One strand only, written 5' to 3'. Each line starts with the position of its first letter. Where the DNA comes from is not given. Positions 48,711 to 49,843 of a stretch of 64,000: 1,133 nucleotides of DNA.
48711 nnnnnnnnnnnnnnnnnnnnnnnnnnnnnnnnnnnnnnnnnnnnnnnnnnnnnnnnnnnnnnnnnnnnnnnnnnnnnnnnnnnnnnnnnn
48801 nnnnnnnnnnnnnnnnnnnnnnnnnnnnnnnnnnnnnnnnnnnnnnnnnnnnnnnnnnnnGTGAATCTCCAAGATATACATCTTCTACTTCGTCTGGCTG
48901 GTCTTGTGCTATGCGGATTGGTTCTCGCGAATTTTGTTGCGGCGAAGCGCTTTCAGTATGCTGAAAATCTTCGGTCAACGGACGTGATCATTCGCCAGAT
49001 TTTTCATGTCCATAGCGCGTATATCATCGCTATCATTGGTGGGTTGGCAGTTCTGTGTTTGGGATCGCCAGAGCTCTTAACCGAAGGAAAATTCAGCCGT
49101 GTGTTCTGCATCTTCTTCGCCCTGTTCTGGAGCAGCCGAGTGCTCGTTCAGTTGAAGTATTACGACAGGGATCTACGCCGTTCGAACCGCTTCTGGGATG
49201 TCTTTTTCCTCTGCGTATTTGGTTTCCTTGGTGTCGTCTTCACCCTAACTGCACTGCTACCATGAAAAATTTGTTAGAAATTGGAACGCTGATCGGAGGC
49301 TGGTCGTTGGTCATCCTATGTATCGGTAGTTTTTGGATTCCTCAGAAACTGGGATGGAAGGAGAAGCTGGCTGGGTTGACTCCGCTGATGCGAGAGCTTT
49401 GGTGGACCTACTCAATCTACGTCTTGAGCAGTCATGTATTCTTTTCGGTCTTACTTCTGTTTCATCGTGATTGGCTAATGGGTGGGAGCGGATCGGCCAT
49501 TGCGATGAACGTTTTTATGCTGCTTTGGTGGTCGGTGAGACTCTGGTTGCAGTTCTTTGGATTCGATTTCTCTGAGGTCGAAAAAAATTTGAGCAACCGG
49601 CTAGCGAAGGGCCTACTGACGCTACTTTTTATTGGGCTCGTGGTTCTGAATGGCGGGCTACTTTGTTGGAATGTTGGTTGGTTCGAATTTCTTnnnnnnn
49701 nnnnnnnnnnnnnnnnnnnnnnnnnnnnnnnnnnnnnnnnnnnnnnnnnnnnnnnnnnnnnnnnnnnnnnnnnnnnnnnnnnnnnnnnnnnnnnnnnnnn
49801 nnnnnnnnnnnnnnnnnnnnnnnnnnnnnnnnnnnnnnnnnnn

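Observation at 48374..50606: Uncharacterised four-gene membrane system: DCC1 oxidoreductase, tandem paralogous 4-TM proteins and an MBOAT acyltransferase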

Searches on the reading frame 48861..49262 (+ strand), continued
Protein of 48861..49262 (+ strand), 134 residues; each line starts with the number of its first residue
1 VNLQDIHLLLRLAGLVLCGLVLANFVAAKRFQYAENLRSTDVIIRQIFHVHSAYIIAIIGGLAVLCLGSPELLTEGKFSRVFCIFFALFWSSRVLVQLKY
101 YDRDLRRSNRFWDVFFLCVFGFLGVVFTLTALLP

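Call 84: search_solved_structures(query=L080:6396-7415:+, max_evalue=1)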
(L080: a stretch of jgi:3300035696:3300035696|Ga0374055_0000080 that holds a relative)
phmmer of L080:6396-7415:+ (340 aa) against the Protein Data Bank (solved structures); distinct sequences matched with E-value up to 1: 23.
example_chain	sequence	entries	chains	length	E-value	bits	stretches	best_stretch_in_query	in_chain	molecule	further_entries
6glt_A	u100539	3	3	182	0.11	14.9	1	76-116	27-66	7,8-dihydro-8-oxoguanine triphosphatase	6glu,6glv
6eq2_A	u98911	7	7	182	0.12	14.9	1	76-116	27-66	7,8-dihydro-8-oxoguanine triphosphatase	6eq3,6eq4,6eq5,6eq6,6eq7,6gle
6glk_A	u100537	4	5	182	0.12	14.9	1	76-116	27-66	7,8-dihydro-8-oxoguanine triphosphatase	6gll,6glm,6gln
5ans_A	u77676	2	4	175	0.13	14.7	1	77-116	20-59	7,8-DIHYDRO-8-OXOGUANINE TRIPHOSPHATASE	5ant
3q93_A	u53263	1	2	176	0.13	14.7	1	77-116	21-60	7,8-dihydro-8-oxoguanine triphosphatase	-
5mzf_A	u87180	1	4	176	0.13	14.7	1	79-116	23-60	MTH1 protein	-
7esf_A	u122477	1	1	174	0.15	14.6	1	79-116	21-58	7,8-dihydro-8-oxoguanine triphosphatase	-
5mze_A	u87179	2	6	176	0.15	14.5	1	76-117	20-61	7,8-dihydro-8-oxoguanine triphosphatase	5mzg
6ehh_A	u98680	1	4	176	0.15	14.5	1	76-117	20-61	7,8-dihydro-8-oxoguanine triphosphatase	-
6glo_A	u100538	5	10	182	0.16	14.5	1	76-115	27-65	7,8-dihydro-8-oxoguanine triphosphatase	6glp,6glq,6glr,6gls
4c9w_A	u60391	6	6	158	0.19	14.2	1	79-116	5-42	7,8-DIHYDRO-8-OXOGUANINE TRIPHOSPHATASE | Isoform p26 of Oxidized purine nucleoside triphosphate hydrolase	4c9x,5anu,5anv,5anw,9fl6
4n1u_A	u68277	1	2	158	0.2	14.1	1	79-116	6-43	7,8-dihydro-8-oxoguanine triphosphatase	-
4n1t_A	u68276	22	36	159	0.21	14.1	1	79-116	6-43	7,8-dihydro-8-oxoguanine triphosphatase | Oxidized purine nucleoside triphosphate hydrolase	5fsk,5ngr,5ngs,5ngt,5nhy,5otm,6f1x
7n03_A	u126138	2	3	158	0.21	14.1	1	79-116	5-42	7,8-dihydro-8-oxoguanine triphosphatase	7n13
6qvo_A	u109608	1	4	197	0.21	14.1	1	79-116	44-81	7,8-dihydro-8-oxoguanine triphosphatase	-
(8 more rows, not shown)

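Call 93: search_protein_families(library=padloc, proteins=[window:48861-49262:+], max_evalue=0.01)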
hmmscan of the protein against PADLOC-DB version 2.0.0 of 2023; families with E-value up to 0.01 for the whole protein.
window:48861-49262:+ (134 aa): 0 families

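Call 96: search_protein_families(library=pfam, alignment_id=A6, max_evalue=0.01)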
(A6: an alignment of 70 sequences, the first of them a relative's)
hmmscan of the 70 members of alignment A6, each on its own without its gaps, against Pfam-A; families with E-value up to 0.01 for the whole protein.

A. member 1, P0246 (132 aa): 0 families

B. families by the number of members that match (of 70 scanned): 4 families
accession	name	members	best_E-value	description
PF12811.12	BaxI_1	2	0.00037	Bax inhibitor 1 like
PF22497.1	DUF6989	1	0.0067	Domain of unknown function (DUF6989)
PF07937.16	DUF1686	1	0.007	Protein of unknown function (DUF1686)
PF12911.12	OppC_N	1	0.0072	N-terminal TM domain of oligopeptide transport permease C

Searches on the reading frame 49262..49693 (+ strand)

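Call 3: search_protein_families(library=pfam, proteins=[window:49262-49693:+], max_evalue=1)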
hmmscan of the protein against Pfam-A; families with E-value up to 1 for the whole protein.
window:49262-49693:+ (144 aa): 1 family
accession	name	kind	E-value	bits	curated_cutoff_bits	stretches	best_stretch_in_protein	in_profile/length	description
PF06703.16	SPC25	-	0.29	11.3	24.3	1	9-60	29-73/159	Microsomal signal peptidase 25 kDa subunit (SPC25)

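Call 4: search_protein_families(library=ncbifam, proteins=[window:49262-49693:+], max_evalue=1)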
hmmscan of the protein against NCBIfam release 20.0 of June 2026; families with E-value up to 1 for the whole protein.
window:49262-49693:+ (144 aa): 0 families

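Call 93: search_protein_families(library=padloc, proteins=[window:49262-49693:+], max_evalue=0.01)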
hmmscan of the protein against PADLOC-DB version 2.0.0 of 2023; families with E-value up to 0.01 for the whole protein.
window:49262-49693:+ (144 aa): 0 families
